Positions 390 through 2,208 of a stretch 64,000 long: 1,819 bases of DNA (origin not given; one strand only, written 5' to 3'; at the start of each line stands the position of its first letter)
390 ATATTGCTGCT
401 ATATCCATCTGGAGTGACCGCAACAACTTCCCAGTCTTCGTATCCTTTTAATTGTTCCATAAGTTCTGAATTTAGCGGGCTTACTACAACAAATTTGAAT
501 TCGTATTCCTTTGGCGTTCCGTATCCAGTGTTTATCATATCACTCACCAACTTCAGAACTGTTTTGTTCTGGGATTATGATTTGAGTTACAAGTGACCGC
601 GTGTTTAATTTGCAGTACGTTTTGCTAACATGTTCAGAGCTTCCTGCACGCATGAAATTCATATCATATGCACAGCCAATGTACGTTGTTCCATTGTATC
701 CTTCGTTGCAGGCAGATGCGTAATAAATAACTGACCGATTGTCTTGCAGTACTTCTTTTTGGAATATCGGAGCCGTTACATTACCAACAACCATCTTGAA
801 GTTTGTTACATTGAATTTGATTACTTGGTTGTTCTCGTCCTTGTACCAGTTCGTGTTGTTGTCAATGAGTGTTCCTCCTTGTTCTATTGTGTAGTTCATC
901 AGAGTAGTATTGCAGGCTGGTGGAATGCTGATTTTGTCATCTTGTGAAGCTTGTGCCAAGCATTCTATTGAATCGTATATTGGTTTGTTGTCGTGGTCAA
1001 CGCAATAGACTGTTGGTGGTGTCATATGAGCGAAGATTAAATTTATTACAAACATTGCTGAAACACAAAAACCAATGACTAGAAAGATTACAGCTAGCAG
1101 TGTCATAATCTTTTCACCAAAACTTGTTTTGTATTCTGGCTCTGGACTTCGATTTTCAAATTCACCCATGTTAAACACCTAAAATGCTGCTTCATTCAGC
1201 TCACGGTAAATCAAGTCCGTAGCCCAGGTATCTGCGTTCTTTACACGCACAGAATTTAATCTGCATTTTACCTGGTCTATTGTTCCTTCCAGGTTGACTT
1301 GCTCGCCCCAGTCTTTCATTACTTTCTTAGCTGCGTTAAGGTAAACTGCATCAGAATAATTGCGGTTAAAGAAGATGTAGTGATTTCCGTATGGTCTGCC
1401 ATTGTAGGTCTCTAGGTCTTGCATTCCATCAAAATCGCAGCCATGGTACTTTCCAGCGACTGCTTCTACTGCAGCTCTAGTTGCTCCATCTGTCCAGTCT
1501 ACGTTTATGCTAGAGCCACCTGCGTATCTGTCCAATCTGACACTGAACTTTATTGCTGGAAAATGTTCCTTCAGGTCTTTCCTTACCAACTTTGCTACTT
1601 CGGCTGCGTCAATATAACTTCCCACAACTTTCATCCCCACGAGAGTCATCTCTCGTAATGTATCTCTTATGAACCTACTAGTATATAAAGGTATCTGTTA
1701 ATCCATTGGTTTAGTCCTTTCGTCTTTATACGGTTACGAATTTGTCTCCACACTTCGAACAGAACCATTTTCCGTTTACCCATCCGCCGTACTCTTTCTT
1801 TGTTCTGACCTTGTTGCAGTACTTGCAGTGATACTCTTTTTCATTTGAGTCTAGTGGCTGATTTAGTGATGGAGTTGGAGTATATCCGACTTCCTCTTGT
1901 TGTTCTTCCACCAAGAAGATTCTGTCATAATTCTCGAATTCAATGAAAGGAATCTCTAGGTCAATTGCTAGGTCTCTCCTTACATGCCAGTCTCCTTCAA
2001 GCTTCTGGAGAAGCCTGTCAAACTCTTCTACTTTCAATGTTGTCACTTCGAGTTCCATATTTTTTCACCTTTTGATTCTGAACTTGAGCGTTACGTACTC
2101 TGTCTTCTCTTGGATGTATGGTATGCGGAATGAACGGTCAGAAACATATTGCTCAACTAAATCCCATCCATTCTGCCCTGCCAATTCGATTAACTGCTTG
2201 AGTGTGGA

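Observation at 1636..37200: Seven copies of a conserved promoter/5'-leader module with a covarying hairpin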

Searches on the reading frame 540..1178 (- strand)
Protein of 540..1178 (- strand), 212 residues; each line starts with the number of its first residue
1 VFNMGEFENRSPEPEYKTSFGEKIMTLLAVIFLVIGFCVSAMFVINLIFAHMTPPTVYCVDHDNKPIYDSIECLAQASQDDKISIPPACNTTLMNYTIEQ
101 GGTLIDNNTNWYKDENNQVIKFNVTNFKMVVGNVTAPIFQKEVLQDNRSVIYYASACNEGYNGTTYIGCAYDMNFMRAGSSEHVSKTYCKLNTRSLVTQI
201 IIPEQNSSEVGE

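Call 24: find_encoding_contigs(protein=window:540-1178:-, flank=10000, max_places=6)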
Protein window:540-1178:- (212 aa): no gene with exactly this product is on record in the collection.

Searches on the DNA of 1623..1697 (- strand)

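Call 42: build_rna_model(alignment_id=A3, structure=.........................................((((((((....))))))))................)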
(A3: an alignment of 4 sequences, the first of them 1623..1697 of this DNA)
Model R1 built from alignment A3 (4 sequences, 77 columns); structure: as given.
model positions 76; base pairs 8; branch points 0; effective number of sequences 1.87; information 0.744 bits per position. Calibrated on 0.2 Mb of random sequence (short: E-values are rough).
structure used (alignment columns):
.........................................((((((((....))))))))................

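Call 43: search_with_rna_model(model_id=R1, source=window, filters=off, max_evalue=10, make_alignment=true, show_alignments=8)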
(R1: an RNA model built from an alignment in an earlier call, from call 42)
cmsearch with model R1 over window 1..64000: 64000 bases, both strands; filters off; matches with E-value up to 10: 17.
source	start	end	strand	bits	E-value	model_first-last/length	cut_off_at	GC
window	6368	6444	-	99.4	1.2e-17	1-76/76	no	0.38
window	23208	23283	-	97.9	2.4e-17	1-76/76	no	0.37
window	37115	37190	-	94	1.4e-16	1-76/76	no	0.36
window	1623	1697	-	93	2.3e-16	1-76/76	no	0.39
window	10731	10800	-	29.7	0.00093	1-76/76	no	0.36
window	30802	30870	-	22.2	0.03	1-76/76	no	0.41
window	18600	18671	-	20.4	0.066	1-76/76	no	0.33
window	37278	37337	+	16.3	0.43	1-76/76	no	0.35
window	37928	37996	-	14.9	0.83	1-76/76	no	0.32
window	53471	53527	-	11.2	4.6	1-76/76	no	0.4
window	37131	37148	+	11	5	43-60/76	no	0.5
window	10560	10635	+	10.5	6.3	1-76/76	no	0.32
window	42564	42630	-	10.3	6.9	1-76/76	no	0.31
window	59749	59840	-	9.7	8.9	1-76/76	no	0.35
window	23224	23243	+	9.7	9.1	42-61/76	no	0.45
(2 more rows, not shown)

Alignment A4: 17 matches aligned to the model, 117 columns, each read 5' to 3' on its own strand. Consensus structure (alignment columns), stored with it:
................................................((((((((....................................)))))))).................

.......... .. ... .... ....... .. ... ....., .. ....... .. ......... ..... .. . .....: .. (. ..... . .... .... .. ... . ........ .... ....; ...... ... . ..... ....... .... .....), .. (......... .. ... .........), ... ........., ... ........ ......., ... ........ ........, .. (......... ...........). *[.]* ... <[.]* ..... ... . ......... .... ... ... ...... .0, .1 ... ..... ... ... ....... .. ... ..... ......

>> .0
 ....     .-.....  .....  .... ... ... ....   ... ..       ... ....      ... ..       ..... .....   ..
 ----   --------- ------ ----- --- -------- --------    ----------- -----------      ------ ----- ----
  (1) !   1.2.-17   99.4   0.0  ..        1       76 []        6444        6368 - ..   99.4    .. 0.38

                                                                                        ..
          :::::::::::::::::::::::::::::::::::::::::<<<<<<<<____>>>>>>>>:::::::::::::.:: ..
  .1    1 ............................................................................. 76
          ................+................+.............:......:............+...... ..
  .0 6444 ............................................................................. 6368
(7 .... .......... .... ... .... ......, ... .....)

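Call 50: search_with_rna_model(model_id=R1, sources=[L003, L005, L006, L009, L012, L013, L014, L015, L016, L017], max_evalue=10, show_alignments=0)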
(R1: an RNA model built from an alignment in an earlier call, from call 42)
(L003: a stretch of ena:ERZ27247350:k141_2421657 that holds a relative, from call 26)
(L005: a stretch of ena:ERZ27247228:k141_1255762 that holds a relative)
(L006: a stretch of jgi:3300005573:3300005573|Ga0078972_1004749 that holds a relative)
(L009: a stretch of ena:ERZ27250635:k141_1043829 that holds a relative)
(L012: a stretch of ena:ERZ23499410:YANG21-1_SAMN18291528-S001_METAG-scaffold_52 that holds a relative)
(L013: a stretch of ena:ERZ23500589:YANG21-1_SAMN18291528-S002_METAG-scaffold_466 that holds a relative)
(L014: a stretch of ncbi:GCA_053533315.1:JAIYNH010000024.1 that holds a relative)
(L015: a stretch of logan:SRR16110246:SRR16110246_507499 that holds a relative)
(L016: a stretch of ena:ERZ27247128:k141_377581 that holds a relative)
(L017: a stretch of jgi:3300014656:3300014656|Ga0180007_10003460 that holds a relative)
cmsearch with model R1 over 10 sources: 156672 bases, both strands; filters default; matches with E-value up to 10: 18.
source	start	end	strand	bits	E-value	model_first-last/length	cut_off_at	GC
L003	5615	5691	+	99.5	2.9e-17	1-76/76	no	0.38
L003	10362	10436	+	93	5.5e-16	1-76/76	no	0.39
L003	1259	1328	+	29.7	0.0023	1-76/76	no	0.36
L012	9757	9805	+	21.6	0.096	1-76/76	no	0.29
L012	12942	12983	+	18.4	0.42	1-76/76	no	0.31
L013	3018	3059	+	18.4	0.42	1-76/76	no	0.31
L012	1259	1298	+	18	0.5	1-76/76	no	0.25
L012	4715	4758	+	17.8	0.55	1-76/76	no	0.27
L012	6423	6463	+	15.5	1.6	1-76/76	no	0.2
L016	8373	8412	+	15.1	1.8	1-76/76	no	0.2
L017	1933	1972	+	15.1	1.8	1-76/76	no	0.2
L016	15853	15910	-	14.4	2.6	1-76/76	no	0.29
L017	9421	9478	-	14.4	2.6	1-76/76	no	0.29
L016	1224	1303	+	14.2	2.8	1-76/76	no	0.28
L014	7254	7316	+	13.4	4.1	1-76/76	no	0.29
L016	9209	9287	+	12.9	5.1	1-76/76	no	0.33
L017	2769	2847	+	12.9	5.1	1-76/76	no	0.33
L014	17876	17945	+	11.9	8.2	1-76/76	no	0.36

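Call 52: search_with_rna_model(model_id=R1, source=window, filters=off, max_evalue=0.1, make_alignment=true)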
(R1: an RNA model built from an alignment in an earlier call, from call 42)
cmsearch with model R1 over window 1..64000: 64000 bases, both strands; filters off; matches with E-value up to 0.1: 7.
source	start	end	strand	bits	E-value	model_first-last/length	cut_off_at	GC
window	6368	6444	-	99.4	1.2e-17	1-76/76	no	0.38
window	23208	23283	-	97.9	2.4e-17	1-76/76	no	0.37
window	37115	37190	-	94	1.4e-16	1-76/76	no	0.36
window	1623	1697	-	93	2.3e-16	1-76/76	no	0.39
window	10731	10800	-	29.7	0.00093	1-76/76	no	0.36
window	30802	30870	-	22.2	0.03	1-76/76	no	0.41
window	18600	18671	-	20.4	0.066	1-76/76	no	0.33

Alignment A5: 7 matches aligned to the model, 79 columns, each read 5' to 3' on its own strand. Consensus structure (alignment columns), stored with it:
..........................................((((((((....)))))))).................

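Call 88: search_with_rna_model(model_id=R1, sources=[L074, L075, L076, L077, L078, L079, L080, L081, L082, L083, L084, L085, L086, L087, L088, L089, L090, L091, L092, L093, L094, L095, L096, L097, L098, L099, L100, L101, L102, L103, L104, L105, L106, L107, L108, L109, L110, L111, L112, L113, L114, L115, L116, L117, L118, L119, L120, L121, L122, L123, L124, L125, L126, L127, L128, L129, L130, L131, L132, L133, L134, L135, L136, L137, L138, L139, L140, L141, L142, L143, L144, L145, L146, L147, L148, L149, L150, L151, L152, L153, L154, L018, L021, L028, L053], max_evalue=1)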
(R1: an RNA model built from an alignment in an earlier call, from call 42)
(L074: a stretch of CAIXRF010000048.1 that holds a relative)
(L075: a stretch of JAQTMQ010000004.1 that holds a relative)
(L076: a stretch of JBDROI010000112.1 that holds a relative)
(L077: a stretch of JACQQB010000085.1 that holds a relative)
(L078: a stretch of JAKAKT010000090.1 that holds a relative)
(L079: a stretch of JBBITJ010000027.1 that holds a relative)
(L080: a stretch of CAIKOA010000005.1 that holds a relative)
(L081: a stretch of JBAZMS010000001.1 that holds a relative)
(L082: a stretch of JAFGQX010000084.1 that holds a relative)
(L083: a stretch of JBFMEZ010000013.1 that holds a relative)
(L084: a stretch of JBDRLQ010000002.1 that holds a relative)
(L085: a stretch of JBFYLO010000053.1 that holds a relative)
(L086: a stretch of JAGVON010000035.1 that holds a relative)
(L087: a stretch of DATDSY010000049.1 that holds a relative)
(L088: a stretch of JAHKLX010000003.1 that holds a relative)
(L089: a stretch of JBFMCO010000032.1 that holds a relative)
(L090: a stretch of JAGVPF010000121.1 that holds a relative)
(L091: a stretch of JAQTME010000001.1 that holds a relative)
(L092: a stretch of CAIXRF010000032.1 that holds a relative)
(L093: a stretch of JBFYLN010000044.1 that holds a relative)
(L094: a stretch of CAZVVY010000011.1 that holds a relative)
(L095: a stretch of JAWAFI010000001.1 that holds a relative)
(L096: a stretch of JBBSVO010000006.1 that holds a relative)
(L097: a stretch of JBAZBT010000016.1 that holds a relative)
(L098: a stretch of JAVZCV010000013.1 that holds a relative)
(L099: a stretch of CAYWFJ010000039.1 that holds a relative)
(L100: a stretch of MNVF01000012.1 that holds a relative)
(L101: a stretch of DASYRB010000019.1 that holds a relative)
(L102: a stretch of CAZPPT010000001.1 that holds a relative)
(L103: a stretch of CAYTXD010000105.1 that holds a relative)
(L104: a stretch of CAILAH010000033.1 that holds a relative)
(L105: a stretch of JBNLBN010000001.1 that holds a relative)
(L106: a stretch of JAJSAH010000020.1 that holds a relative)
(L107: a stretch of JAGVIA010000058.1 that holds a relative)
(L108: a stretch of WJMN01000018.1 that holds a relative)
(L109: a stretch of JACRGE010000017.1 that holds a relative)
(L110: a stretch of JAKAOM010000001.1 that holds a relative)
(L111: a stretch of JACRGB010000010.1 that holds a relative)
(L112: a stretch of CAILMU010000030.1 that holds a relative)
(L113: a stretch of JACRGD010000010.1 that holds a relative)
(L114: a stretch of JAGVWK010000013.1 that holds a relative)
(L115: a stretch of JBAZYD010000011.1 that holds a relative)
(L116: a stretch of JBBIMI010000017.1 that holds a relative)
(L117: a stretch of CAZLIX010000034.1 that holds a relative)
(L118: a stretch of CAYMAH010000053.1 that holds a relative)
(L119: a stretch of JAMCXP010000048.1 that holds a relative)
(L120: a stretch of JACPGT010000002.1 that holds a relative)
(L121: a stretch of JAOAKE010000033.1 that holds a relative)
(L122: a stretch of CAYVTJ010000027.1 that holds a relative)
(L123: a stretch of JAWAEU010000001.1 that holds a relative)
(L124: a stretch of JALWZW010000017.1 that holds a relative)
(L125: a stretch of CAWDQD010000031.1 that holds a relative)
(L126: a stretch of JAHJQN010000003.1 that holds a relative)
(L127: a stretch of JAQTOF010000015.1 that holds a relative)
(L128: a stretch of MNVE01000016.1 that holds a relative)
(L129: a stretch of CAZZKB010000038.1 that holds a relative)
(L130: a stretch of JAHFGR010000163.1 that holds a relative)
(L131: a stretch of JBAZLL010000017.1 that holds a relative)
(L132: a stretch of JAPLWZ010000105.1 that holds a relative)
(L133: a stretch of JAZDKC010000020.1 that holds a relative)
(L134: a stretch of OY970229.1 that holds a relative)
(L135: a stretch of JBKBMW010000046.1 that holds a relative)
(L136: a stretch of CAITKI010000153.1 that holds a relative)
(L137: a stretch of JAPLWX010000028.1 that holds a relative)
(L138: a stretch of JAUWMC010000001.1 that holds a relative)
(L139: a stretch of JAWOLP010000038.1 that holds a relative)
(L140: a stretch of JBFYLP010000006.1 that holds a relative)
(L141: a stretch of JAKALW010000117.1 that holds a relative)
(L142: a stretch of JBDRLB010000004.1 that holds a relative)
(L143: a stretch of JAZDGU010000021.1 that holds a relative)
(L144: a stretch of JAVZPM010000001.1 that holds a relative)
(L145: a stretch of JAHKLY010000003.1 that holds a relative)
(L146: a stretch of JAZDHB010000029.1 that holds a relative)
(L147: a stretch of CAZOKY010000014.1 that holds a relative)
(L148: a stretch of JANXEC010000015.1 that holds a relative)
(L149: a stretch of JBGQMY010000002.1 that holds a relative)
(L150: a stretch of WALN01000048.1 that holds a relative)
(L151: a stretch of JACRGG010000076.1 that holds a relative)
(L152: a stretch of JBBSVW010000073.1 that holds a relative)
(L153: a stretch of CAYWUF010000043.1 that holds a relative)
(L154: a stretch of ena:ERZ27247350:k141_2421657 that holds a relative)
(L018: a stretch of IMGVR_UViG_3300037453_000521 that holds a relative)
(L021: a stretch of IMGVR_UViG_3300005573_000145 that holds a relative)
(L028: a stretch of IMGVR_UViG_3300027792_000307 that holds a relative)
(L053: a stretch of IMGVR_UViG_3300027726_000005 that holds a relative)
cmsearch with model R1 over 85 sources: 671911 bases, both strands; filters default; matches with E-value up to 1: 4.
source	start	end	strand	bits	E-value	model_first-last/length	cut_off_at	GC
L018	6960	7038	+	33.3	0.0019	1-76/76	no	0.28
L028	7758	7785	+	21.1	0.52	1-76/76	no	0.29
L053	5446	5473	+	21.1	0.52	1-76/76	no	0.29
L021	10881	10933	+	20.6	0.63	1-76/76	no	0.17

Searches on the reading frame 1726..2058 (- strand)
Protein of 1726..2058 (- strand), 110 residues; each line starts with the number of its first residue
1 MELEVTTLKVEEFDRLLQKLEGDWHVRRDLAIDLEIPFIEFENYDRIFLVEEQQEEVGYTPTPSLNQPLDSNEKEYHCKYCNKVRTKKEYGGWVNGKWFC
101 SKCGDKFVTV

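Call 26: find_encoding_contigs(protein=window:1726-2058:-, flank=10000, max_places=6)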
Protein window:1726-2058:- (110 aa): 2 contigs read that carry it; 2 places shown.
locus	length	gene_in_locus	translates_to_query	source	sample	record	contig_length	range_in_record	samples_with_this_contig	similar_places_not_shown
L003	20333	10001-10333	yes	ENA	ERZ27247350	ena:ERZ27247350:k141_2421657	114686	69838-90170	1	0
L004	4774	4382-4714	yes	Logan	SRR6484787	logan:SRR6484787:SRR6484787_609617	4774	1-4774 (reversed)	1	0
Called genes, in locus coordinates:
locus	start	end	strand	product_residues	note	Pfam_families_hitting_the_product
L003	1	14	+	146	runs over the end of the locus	-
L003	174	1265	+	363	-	PF04055:Radical_SAM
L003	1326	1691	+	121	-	-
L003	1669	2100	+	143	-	-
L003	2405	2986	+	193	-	PF03819:MazG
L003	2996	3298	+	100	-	-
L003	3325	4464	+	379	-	PF04055:Radical_SAM, PF13186:SPASM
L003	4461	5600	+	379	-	PF00534:Glycos_transf_1, PF13692:Glyco_trans_1_4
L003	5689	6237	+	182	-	-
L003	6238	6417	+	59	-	-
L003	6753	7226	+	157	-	-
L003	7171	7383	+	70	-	-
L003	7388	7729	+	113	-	-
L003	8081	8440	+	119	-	-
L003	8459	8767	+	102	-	PF28055:VVA0879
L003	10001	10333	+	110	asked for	-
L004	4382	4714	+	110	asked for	-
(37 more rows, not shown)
